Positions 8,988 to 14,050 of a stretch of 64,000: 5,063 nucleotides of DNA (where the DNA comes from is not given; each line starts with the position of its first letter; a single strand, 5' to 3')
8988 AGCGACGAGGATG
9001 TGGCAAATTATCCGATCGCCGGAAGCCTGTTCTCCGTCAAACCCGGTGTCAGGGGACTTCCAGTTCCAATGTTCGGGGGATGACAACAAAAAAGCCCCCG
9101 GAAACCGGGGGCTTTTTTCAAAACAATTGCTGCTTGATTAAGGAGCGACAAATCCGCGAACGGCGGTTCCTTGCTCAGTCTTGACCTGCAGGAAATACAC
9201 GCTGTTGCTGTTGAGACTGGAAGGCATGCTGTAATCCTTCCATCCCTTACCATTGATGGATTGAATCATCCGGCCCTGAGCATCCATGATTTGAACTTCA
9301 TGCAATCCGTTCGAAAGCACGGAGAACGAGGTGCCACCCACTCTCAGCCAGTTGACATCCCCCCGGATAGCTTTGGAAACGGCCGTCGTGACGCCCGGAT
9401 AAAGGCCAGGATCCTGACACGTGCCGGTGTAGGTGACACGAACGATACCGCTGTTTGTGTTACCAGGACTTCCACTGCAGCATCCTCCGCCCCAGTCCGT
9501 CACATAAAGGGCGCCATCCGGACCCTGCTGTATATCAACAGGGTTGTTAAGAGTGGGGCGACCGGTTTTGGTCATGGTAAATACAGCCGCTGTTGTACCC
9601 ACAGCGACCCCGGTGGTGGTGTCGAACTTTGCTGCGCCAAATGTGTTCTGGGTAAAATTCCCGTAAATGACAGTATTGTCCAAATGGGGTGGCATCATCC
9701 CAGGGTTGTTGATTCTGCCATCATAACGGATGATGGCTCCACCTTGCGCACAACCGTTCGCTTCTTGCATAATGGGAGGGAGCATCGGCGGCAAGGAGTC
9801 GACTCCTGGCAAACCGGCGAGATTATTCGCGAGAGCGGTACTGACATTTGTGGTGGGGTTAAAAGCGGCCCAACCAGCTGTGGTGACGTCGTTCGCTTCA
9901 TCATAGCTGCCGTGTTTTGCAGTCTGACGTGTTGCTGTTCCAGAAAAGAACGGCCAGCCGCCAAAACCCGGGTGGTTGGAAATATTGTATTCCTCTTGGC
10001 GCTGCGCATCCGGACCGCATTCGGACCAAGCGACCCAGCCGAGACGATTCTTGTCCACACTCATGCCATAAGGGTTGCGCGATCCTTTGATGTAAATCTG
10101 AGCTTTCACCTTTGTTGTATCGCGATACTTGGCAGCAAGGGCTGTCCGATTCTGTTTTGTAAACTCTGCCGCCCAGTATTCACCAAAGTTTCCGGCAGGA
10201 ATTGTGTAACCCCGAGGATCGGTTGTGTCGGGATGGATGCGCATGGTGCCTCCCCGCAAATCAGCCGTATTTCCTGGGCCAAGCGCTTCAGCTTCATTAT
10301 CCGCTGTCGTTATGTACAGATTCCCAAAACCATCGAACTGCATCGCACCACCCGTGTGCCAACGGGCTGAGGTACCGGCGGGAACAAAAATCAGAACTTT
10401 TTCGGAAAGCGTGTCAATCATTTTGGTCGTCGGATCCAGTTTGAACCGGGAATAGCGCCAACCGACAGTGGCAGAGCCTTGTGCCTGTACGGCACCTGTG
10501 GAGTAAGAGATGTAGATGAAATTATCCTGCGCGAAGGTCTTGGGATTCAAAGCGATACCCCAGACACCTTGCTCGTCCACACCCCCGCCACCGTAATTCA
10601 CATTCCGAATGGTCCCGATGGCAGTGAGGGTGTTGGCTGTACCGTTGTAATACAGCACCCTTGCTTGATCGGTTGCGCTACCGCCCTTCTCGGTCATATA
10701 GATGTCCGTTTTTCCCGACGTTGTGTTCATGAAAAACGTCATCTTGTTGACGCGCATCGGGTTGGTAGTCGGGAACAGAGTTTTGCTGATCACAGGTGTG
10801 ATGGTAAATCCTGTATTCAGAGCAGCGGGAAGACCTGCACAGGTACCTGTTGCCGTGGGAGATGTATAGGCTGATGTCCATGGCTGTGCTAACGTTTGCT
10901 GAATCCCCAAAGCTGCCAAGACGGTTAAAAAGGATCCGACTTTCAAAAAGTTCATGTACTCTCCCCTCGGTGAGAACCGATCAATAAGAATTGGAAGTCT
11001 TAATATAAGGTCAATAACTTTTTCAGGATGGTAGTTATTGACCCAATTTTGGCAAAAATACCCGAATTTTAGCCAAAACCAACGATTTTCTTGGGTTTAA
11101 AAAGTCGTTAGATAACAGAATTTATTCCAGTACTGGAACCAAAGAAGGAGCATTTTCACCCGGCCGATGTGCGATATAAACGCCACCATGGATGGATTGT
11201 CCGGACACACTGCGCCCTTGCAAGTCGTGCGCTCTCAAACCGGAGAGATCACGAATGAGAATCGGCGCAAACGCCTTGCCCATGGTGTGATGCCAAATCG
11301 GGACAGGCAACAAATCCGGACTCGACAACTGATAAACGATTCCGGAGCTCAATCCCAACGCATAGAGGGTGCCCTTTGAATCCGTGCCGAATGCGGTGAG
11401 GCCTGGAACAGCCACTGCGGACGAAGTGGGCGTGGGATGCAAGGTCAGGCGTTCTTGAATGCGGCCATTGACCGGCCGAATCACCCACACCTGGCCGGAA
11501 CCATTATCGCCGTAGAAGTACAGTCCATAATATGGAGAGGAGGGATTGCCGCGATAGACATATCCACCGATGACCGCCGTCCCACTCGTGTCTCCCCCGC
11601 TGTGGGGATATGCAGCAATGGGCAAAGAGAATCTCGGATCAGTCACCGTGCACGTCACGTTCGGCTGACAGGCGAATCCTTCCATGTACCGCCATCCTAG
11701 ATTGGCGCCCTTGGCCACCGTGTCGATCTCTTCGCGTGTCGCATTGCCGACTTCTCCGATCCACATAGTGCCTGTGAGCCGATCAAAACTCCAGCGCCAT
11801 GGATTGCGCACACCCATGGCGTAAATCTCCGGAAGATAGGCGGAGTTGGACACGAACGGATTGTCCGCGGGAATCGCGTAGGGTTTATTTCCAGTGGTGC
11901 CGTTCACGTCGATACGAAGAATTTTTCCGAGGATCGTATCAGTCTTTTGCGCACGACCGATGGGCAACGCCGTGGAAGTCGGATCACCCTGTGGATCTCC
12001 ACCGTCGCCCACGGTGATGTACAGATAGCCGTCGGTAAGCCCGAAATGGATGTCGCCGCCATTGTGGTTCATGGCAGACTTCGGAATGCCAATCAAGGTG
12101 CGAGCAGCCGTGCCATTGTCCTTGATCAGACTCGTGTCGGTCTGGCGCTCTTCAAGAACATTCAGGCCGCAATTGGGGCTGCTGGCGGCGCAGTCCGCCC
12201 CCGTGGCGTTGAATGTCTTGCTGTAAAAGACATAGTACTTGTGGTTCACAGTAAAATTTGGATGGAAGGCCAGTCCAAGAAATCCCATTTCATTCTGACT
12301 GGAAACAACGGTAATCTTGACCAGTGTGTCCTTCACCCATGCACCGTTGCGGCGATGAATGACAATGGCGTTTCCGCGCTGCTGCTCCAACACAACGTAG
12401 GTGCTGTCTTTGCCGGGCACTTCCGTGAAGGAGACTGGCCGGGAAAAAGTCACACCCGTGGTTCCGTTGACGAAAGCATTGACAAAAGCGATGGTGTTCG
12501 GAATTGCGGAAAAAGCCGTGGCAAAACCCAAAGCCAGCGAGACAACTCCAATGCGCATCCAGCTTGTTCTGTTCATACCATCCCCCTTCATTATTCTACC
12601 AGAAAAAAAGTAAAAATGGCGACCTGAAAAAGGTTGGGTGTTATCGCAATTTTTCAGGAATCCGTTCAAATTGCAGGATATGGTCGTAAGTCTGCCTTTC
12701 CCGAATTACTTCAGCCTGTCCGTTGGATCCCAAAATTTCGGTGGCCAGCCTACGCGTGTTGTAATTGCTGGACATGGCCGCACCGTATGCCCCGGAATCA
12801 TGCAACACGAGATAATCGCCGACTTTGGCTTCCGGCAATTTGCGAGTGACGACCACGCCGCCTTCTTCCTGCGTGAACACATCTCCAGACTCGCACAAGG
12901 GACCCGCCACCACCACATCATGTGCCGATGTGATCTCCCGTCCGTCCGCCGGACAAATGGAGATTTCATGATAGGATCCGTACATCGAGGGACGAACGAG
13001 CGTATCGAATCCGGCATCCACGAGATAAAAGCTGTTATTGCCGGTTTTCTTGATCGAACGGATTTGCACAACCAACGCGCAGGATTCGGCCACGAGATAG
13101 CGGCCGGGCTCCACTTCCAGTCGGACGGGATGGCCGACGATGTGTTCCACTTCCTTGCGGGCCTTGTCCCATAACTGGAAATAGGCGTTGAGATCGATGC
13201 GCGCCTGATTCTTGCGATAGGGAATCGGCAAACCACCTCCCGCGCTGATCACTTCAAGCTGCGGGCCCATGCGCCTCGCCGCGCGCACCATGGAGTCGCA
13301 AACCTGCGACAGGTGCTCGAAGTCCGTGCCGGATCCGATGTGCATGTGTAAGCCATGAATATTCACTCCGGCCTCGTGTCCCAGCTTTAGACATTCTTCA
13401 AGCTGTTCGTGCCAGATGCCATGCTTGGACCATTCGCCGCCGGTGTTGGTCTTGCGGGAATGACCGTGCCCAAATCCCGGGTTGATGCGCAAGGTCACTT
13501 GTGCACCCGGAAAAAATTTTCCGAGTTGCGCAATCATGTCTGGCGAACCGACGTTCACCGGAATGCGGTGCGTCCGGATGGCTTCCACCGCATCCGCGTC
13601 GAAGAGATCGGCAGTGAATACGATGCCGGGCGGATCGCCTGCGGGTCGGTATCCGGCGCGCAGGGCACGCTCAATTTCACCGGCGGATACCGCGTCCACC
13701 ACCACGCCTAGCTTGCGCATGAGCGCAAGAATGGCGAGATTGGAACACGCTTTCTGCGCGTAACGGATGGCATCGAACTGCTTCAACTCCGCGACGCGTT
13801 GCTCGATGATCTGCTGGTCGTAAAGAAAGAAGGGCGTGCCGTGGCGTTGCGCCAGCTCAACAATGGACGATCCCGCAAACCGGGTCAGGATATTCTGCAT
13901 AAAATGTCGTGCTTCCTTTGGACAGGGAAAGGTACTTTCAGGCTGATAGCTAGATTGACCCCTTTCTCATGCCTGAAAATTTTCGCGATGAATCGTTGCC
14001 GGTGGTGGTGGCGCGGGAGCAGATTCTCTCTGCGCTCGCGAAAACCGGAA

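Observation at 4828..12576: Triheme cytochrome c + FAH hydrolase + 2-hydroxyacid dehydrogenase + lactonase operon next to T9SS-exported GSDH (PQQ-type) dehydrogenases: a candidate surface-oxidative sugar-acid pathway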

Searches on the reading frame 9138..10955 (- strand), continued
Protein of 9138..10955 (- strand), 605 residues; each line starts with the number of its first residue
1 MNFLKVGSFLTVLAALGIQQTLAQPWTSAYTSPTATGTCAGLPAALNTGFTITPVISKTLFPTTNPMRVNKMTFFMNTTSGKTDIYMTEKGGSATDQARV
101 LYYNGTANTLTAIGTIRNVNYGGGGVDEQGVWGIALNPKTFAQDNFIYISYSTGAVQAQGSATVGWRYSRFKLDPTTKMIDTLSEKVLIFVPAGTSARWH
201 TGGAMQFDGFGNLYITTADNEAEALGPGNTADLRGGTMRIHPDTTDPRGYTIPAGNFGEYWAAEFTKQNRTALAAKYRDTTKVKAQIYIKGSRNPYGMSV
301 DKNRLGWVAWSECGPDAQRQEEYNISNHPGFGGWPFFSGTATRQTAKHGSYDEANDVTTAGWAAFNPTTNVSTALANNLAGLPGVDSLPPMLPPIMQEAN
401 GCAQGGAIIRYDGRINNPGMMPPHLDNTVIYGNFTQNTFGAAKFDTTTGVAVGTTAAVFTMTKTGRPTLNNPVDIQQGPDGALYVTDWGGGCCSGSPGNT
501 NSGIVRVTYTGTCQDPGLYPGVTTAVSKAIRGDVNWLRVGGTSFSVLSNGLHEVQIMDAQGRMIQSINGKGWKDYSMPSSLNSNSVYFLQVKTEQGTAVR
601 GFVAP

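Call 75: fold_search(model_id=the predicted structure, library=pdb)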
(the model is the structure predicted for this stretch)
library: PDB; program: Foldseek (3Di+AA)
matches with E <= 10: 1333; with E <= 0.001: 150
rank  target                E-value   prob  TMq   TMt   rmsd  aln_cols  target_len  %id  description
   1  1c9u_B                1.4e-19  1.00  0.48  0.63   6.8       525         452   17  CRYSTAL STRUCTURE OF THE SOLUBLE QUINOPROTEIN GLUCOSE DEHYDROGENASE IN COMPLEX WITH PQQ (released 2000-02-04)
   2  3a9g_A                2.7e-19  1.00  0.48  0.82   4.3       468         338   18  Crystal Structure of PQQ-dependent sugar dehydrogenase apo-form (released 2010-09-08)
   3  2ism_A                3.4e-19  1.00  0.47  0.84   4.3       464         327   16  Crystal structure of the putative oxidoreductase (glucose dehydrogenase) (TTHA0570) from thermus theromophilus HB8 (released 2007-11-13)
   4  2g8s_A                1.6e-18  1.00  0.45  0.75   6.4       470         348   16  Crystal structure of the soluble Aldose sugar dehydrogenase (Asd) from Escherichia coli in the apo-form (released 2006-08-08)
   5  5min_A                2.5e-18  1.00  0.47  0.61   7.8       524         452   17  Apo form of the soluble PQQ-dependent Glucose Dehydrogenase from Acinetobacter calcoaceticus (released 2017-12-20)
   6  2g8s_B                2.6e-18  1.00  0.47  0.77   6.0       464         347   17  Crystal structure of the soluble Aldose sugar dehydrogenase (Asd) from Escherichia coli in the apo-form (released 2006-08-08)
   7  8re0_A                2.8e-18  1.00  0.48  0.63   6.9       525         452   17  Soluble glucose dehydrogenase from acinetobacter calcoaceticus - double mutant pH8 (released 2024-05-08)
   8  1cru_A                3.3e-18  1.00  0.48  0.63   6.8       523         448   17  SOLUBLE QUINOPROTEIN GLUCOSE DEHYDROGENASE FROM ACINETOBACTER CALCOACETICUS IN COMPLEX WITH PQQ AND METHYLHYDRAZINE (released 2000-03-01)
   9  2ism_B                5.7e-18  1.00  0.48  0.83   4.7       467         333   17  Crystal structure of the putative oxidoreductase (glucose dehydrogenase) (TTHA0570) from thermus theromophilus HB8 (released 2007-11-13)
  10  1qbi_A                1.0e-17  1.00  0.48  0.65   6.7       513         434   17  SOLUBLE QUINOPROTEIN GLUCOSE DEHYDROGENASE FROM ACINETOBACTER CALCOACETICUS (released 2000-02-25)
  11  1cq1_B                1.3e-17  1.00  0.47  0.62   7.9       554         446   15  Soluble Quinoprotein Glucose Dehydrogenase from Acinetobacter Calcoaceticus in Complex with PQQH2 and Glucose (released 2000-02-04)
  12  5min_B                1.8e-17  1.00  0.48  0.62   7.4       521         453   17  Apo form of the soluble PQQ-dependent Glucose Dehydrogenase from Acinetobacter calcoaceticus (released 2017-12-20)
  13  7cdy_A                3.8e-17  1.00  0.47  0.78   5.9       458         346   16  Crystal structure of glucose dehydrogenase (released 2021-06-23)
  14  1c9u_A                4.7e-17  1.00  0.48  0.64   7.6       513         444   16  CRYSTAL STRUCTURE OF THE SOLUBLE QUINOPROTEIN GLUCOSE DEHYDROGENASE IN COMPLEX WITH PQQ (released 2000-02-04)
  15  1qbi_B                4.7e-17  1.00  0.47  0.64   6.9       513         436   18  SOLUBLE QUINOPROTEIN GLUCOSE DEHYDROGENASE FROM ACINETOBACTER CALCOACETICUS (released 2000-02-25)
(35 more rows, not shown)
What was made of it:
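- On PQQ-dependent soluble sugar dehydrogenase (sGDH/YliI, Pfam GSDH): The GSDH1 model matches 1c9u, 3a9g, 2ism and 2g8s (call 75).
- Closest known: Soluble PQQ-dependent sugar dehydrogenases. Same: The six-bladed GSDH fold (call 75).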

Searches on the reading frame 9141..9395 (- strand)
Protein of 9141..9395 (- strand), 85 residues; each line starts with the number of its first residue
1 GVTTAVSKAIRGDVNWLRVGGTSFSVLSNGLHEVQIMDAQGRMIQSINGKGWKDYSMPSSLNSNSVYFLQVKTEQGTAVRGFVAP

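Call 43: search_protein_families(library=ncbifam, proteins=[window:9141-9395:-], max_evalue=10)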
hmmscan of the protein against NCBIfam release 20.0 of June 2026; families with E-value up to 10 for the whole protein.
seq(85 aa): 3 families
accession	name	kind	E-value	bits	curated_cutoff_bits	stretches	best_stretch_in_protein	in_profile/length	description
TIGR04183.1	Por_Secre_tail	domain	1.1e-05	25.3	23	1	25-80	14-67/72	T9SS type A sorting domain-containing protein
TIGR04131.1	Bac_Flav_CTERM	domain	0.061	13.5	35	1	32-83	29-81/85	T9SS type B sorting domain-containing protein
NF033708.1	T9SS_Cterm_ChiA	domain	0.12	12.2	40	1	32-77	2-47/55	T9SS sorting signal type C domain-containing protein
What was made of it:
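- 9138..10955 (-): GSDH1: secreted six-bladed GSDH-fold propeller with a C-terminal T9SS type A sorting domain. The C-terminal fragment scores 25.3 bits on TIGR04183 against a cut-off of 23 (call 43).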

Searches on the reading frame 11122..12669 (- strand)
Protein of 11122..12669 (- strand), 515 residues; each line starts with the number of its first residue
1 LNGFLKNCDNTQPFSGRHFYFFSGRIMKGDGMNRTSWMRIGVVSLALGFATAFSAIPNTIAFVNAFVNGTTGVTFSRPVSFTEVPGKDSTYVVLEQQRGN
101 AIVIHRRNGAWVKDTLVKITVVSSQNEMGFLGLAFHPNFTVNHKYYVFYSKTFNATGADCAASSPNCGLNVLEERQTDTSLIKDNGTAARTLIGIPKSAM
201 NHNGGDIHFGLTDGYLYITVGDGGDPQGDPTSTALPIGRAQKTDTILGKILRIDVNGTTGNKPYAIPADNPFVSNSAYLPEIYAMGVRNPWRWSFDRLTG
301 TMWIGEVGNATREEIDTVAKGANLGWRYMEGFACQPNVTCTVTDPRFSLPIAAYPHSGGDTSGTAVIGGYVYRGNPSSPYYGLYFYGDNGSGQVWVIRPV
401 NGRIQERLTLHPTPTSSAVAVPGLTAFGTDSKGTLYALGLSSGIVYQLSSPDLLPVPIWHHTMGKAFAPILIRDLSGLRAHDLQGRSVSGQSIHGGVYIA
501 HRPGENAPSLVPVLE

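Call 4: search_protein_families(library=pfam, proteins=[window:11122-12669:-], max_evalue=0.01)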
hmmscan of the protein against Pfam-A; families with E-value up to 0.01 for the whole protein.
window:11122-12669:- (515 aa): 1 family
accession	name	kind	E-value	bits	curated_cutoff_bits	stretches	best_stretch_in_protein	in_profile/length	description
PF07995.17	GSDH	-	4.2e-33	115.5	25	1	78-368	4-262/332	Glucose / Sorbosone dehydrogenase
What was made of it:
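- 11122..12591 (-): GSDH2: secreted GSDH-family propeller, more HHIP-like. No sorting domain is detectable. Pfam GSDH 4e-33 (call 4).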

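Call 5: search_protein_families(library=ncbifam, proteins=[window:11122-12669:-], max_evalue=0.01)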
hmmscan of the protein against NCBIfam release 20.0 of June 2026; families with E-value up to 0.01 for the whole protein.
window:11122-12669:- (515 aa): 1 family
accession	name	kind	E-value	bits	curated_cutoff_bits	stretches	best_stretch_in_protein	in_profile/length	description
TIGR03606.1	non_repeat_PQQ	subfamily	9.2e-22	77.5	434.55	1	84-333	36-274/454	glucose/sorbosone family PQQ-dependent dehydrogenase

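Call 34: search_solved_structures(query=window:11122-12591:-, max_evalue=0.001, show_alignments=2)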
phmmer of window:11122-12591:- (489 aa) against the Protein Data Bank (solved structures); distinct sequences matched with E-value up to 0.001: 13.
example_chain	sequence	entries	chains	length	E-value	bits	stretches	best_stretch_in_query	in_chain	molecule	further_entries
2wfx_B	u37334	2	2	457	4.9e-23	84.6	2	96-272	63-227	HEDGEHOG-INTERACTING PROTEIN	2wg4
2wft_A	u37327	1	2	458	4.9e-23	84.5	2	96-272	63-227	HEDGEHOG-INTERACTING PROTEIN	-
2wg3_C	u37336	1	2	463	5.1e-23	84.5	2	96-272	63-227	HEDGEHOG-INTERACTING PROTEIN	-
7pgm_A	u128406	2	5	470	5.4e-23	84.4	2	96-272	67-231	Hedgehog-interacting protein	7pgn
3ho3_A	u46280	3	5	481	5.9e-23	84.3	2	96-272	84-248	Hedgehog-interacting protein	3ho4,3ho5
3a9g_A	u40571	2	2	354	3.2e-17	65.4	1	90-311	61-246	Putative uncharacterized protein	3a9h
5min_A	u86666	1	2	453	3.3e-14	55.4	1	60-307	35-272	Quinoprotein glucose dehydrogenase B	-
1c9u_A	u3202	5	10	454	1e-13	53.8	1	60-307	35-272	SOLUBLE QUINOPROTEIN GLUCOSE DEHYDROGENASE | PROTEIN (SOLUBLE QUINOPROTEIN GLUCOSE DEHYDROGENASE) | Quinoprotein glucose dehydrogenase B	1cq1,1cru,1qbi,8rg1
8re0_A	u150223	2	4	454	1e-13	53.8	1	60-307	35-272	Quinoprotein glucose dehydrogenase B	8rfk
2g8s_A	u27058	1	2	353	6.3e-12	47.9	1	79-301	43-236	Glucose/sorbosone dehydrogenases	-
7cdy_A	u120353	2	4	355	5.9e-10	41.4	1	172-301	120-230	glucose dehydrogenase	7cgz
2ism_A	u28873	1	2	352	7.7e-09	37.7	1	95-321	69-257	Putative oxidoreductase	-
3das_A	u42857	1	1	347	1.5e-07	33.4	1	50-305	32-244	Putative oxidoreductase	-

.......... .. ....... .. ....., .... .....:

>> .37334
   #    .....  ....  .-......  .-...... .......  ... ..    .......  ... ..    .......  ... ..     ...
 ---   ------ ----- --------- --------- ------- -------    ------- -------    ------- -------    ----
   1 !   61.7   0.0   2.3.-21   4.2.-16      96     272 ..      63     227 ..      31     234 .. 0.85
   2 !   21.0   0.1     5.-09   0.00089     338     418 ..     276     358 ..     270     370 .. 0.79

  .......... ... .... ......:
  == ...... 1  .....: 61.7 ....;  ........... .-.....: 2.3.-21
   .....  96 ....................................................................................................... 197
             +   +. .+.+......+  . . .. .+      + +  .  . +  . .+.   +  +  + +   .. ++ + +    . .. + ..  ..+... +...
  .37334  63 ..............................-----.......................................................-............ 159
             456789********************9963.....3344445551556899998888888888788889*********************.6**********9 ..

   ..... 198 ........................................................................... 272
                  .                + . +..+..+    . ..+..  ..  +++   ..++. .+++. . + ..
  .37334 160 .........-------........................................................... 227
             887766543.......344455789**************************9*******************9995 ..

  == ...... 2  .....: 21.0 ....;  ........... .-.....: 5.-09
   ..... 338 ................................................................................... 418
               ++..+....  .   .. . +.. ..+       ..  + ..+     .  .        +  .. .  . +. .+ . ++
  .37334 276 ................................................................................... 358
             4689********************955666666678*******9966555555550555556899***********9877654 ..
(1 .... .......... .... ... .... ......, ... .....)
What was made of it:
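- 11122..12591 (-): Best PDB hit is HHIP at 5e-23, then 3a9g at 3e-17 and sGDH at 1e-13 (call 34).
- Closest known: Soluble PQQ-dependent sugar dehydrogenases. Different: GSDH2 scores better against the non-enzymatic HHIP (call 34).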

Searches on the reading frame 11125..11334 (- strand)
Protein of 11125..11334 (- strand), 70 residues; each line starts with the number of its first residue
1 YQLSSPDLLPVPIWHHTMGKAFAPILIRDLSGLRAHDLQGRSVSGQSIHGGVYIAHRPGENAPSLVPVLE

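Call 43: search_protein_families(library=ncbifam, proteins=[window:11125-11334:-], max_evalue=10)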
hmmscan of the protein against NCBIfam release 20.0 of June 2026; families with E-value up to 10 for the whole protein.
seq(70 aa): 0 families
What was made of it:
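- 11122..12591 (-): No sorting-domain hit (call 43).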

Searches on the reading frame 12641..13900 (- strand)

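Call 4: search_protein_families(library=pfam, proteins=[window:12641-13900:-], max_evalue=0.01)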
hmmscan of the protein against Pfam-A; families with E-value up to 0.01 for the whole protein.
window:12641-13900:- (419 aa): 2 families
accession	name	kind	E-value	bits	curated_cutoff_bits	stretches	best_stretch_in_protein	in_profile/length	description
PF02784.22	Orn_Arg_deC_N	-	3.4e-49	167.9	23.4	1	31-271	4-247/247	Pyridoxal-dependent decarboxylase, pyridoxal binding domain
PF00278.28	Orn_DAP_Arg_deC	-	9.1e-21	74.4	23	1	116-370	5-95/95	Pyridoxal-dependent decarboxylase, C-terminal sheet domain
